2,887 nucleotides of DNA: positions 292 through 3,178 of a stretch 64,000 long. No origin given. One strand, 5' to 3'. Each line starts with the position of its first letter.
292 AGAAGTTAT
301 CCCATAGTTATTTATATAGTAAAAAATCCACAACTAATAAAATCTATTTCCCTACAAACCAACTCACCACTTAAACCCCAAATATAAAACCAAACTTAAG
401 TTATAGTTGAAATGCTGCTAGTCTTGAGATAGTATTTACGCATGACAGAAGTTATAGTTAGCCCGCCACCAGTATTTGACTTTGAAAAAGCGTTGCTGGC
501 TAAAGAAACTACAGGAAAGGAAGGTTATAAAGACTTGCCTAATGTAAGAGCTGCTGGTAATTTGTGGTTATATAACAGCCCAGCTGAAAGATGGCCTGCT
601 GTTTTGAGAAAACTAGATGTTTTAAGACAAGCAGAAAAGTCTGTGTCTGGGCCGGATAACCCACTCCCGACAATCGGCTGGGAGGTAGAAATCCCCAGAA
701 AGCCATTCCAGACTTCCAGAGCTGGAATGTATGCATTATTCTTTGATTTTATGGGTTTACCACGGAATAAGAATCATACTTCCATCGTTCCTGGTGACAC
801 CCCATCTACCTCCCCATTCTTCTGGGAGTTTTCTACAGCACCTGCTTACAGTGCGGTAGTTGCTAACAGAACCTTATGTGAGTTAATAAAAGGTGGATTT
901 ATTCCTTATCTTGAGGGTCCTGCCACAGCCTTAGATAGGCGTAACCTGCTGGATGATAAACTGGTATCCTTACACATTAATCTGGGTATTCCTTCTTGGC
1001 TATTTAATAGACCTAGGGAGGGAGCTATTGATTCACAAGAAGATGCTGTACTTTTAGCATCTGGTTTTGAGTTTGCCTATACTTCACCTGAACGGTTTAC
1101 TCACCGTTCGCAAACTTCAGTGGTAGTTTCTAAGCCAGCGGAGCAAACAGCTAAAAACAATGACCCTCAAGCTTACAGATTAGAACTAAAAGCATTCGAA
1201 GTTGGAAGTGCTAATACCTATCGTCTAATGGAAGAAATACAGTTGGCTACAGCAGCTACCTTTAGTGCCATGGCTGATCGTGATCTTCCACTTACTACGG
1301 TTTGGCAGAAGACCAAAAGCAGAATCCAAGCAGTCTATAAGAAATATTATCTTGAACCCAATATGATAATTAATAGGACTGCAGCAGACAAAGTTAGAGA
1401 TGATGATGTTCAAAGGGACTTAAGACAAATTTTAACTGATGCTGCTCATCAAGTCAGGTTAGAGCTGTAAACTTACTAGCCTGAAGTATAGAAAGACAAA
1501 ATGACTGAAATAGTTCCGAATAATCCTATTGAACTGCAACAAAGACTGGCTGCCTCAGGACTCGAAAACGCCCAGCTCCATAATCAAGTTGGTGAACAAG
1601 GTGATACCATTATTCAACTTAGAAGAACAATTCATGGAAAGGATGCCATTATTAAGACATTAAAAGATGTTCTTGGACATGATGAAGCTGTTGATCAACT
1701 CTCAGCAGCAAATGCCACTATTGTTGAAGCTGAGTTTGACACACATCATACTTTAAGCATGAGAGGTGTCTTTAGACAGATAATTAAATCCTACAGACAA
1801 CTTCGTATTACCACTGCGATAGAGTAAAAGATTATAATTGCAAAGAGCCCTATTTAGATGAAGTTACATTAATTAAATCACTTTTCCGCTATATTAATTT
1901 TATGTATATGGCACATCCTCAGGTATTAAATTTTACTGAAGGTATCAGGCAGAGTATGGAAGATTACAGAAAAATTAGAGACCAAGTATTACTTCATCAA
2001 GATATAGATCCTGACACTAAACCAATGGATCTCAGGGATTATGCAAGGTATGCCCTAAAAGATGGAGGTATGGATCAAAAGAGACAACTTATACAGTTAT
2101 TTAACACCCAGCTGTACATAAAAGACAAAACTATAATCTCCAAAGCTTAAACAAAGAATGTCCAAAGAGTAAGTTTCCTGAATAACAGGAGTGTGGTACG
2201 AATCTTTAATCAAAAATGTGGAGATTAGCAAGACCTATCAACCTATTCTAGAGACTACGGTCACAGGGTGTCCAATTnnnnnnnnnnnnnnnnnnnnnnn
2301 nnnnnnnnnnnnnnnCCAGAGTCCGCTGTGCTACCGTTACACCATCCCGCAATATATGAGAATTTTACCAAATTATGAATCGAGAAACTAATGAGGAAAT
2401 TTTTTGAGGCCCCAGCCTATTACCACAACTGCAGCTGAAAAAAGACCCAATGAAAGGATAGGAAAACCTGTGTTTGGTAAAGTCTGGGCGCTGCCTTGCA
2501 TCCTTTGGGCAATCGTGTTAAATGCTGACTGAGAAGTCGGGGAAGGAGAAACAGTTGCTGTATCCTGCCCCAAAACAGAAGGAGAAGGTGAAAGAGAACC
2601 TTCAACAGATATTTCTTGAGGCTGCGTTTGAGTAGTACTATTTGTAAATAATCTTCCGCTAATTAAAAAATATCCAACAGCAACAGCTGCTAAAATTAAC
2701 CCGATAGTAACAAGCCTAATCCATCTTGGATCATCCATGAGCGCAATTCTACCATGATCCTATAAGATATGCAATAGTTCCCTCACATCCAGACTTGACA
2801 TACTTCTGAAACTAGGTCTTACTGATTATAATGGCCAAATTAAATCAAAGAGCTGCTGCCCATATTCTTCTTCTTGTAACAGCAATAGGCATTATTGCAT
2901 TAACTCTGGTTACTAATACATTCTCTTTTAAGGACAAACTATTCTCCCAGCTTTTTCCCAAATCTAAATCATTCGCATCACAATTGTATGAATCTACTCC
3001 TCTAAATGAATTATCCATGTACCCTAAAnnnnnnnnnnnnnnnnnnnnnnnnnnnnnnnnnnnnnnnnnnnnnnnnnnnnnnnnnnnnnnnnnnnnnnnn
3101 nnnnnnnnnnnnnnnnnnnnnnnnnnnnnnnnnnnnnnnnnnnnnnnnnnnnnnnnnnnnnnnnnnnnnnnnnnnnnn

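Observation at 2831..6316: Tandem paralogous secreted proteins with type-I dockerin modules and shared signal-anchor, in a genome with no obvious cohesin partner in the window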

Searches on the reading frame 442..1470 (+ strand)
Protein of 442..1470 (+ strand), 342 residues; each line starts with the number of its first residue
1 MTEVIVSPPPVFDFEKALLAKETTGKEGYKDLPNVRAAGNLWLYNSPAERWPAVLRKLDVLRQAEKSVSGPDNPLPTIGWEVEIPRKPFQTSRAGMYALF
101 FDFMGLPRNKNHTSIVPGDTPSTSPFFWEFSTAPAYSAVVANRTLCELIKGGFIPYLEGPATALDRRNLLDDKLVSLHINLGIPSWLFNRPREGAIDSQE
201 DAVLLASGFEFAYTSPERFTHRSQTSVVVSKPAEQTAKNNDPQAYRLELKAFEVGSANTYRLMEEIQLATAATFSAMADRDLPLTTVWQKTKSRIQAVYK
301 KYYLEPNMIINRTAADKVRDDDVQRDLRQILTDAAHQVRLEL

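Call 3: search_protein_families(library=pfam, proteins=[window:442-1470:+], max_evalue=0.1)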
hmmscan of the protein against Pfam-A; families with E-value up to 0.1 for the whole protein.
window:442-1470:+ (342 aa): 0 families

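Call 67: find_encoding_contigs(protein=window:442-1470:+, flank=10000, max_places=2)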
Protein window:442-1470:+ (342 aa): 3 contigs read that carry it; 2 places shown.
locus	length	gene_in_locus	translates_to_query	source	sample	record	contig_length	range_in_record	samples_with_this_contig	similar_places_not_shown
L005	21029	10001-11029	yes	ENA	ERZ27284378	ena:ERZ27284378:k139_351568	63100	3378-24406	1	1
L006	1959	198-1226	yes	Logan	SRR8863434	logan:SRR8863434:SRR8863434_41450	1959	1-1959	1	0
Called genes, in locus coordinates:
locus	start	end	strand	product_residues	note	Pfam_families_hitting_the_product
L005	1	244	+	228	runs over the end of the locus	PF20408:Abhydrolase_11 (weak), PF01738:DLH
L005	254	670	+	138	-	PF01951:Archease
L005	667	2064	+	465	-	PF01139:RtcB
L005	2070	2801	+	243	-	PF23023:Anti-Pycsar_Apyc1, PF12706:Lactamase_B_2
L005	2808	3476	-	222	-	PF02525:Flavodoxin_2, PF03358:FMN_red, PF00258:Flavodoxin_1 (weak), PF12724:Flavodoxin_5 (faint)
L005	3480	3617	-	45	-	-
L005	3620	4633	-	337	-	PF02779:Transket_pyr, PF02780:Transketolase_C, PF22613:Transketolase_C_1 (weak)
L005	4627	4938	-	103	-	-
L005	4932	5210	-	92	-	-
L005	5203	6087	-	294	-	PF00456:Transketolase_N, PF13292:DXP_synthase_N, PF00676:E1_dh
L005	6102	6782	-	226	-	PF18306:LDcluster4, PF03641:Lysine_decarbox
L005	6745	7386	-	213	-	PF00834:Ribul_P_3_epim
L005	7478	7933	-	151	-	PF02502:LacAB_rpiB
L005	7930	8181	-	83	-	PF00462:Glutaredoxin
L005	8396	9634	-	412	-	PF07690:MFS_1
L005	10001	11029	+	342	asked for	-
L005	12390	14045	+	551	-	PF00404:Dockerin_1 (weak)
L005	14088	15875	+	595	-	PF14307:Glyco_tran_WbsX, PF16317:Glyco_hydro_99, PF00404:Dockerin_1 (weak)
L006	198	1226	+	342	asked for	-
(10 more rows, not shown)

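Call 91: search_protein_families(library=ncbifam, proteins=[window:442-1470:+], max_evalue=0.1)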
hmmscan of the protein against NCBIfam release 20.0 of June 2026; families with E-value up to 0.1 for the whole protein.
window:442-1470:+ (342 aa): 0 families

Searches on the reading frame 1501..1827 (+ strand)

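Call 20: search_protein_families(library=pfam, proteins=[window:1501-1827:+], max_evalue=1)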
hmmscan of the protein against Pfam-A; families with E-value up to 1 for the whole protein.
window:1501-1827:+ (108 aa): 4 families
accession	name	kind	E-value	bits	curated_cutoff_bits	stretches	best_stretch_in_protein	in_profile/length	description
PF05911.16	FPP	-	0.021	13.5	40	1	11-59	96-144/871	Filament-like plant protein, long coiled-coil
PF04849.18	HAP1_N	-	0.059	13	33.9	1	21-83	99-159/307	HAP1 N-terminal conserved region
PF13801.11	Metal_resist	-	0.088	13.4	29.2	1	59-102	34-76/125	Heavy-metal resistance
PF09486.15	HrpB7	-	0.093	13.6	29.7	0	54-84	49-79/157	Bacterial type III secretion protein (HrpB7)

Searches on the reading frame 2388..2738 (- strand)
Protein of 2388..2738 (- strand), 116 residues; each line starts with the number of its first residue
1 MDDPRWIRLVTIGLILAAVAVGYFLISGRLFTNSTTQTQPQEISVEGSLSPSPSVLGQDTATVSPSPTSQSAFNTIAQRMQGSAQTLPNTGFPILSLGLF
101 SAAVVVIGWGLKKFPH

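Call 3: search_protein_families(library=pfam, proteins=[window:2388-2738:-], max_evalue=0.1)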
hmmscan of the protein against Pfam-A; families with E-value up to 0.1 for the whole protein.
window:2388-2738:- (116 aa): 0 families

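Call 90: search_protein_families(library=pfam, proteins=[window:2388-2738:-], max_evalue=10)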
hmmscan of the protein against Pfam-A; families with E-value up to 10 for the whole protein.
window:2388-2738:- (116 aa): 1 family
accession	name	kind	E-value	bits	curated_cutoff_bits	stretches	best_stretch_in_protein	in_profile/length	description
PF03597.20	FixS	-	5.2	7.3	23.1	1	9-27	6-24/44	Cytochrome oxidase maturation protein cbb3-type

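Call 91: search_protein_families(library=ncbifam, proteins=[window:2388-2738:-], max_evalue=0.1)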
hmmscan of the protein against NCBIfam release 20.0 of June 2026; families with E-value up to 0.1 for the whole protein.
window:2388-2738:- (116 aa): 0 families

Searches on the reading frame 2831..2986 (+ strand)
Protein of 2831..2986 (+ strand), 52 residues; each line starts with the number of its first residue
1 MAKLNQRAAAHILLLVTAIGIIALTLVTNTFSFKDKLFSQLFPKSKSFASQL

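Call 47: find_related_loci(query=A5, collection=genome_contigs, flank=6000)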
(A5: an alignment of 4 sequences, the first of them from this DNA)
Query A5 (52 aa) in genome_contigs; peptide patterns used: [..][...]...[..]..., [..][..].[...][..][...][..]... (x = any residue, [..] = any of these).
62 stretches matched a pattern; 2 encode a relative of the query (tblastn E <= 1e-3); 2 distinct loci.
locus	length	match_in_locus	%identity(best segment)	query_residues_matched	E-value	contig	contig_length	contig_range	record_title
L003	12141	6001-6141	57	4-50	1e-16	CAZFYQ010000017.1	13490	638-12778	MAG TPA_asm: uncultured Gammaproteobacteria bacterium isolate SRP200132_co1_341 genome assembly, contig: NODE_8008_lengt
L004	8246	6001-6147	51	1-49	6e-12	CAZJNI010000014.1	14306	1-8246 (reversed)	MAG TPA_asm: uncultured Gammaproteobacteria bacterium isolate binchicken_co38_1358 genome assembly, contig: NODE_8967_le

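Call 86: find_related_loci(query=A5, collection=metagenome_contigs, flank=5000)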
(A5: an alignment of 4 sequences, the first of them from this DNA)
Query A5 (52 aa) in metagenome_contigs; peptide patterns used: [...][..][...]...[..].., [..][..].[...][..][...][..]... (x = any residue, [..] = any of these).
397 stretches matched a pattern; 10 encode a relative of the query (tblastn E <= 1e-3); 10 distinct loci.
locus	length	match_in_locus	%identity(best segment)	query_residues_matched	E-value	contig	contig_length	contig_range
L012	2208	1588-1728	62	5-51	6e-16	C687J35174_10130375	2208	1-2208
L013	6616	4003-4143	62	5-51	6e-16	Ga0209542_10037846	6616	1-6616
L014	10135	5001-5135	60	6-50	9e-15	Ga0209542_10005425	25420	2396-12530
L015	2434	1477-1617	53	3-49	8e-14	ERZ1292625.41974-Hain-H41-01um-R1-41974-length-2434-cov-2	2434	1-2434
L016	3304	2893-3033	51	4-50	3e-13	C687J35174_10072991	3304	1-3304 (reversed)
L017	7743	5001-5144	48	5-52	5e-13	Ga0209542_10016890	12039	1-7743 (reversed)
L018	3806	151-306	50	1-50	4e-12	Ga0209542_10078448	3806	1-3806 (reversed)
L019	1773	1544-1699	50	1-51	4e-8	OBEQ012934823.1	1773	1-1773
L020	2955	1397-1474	62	26-51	2e-7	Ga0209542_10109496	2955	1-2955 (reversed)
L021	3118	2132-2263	50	6-49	1e-6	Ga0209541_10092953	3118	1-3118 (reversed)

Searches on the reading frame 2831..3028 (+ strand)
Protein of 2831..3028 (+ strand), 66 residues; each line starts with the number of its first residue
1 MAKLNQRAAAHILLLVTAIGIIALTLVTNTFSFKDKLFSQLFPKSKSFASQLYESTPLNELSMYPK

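Call 90: search_protein_families(library=pfam, proteins=[window:2831-3028:+], max_evalue=10)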
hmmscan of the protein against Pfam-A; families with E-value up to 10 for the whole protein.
seq(66 aa): 2 families
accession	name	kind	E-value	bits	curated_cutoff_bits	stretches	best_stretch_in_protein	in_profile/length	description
PF23118.1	zf-C2H2_STOP2_C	-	0.16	12.2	27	1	29-39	8-18/30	STOP2-like, C2H2-type zinc finger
PF01405.22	PsbT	-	1.7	9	22.4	1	8-22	3-17/29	Photosystem II reaction centre T protein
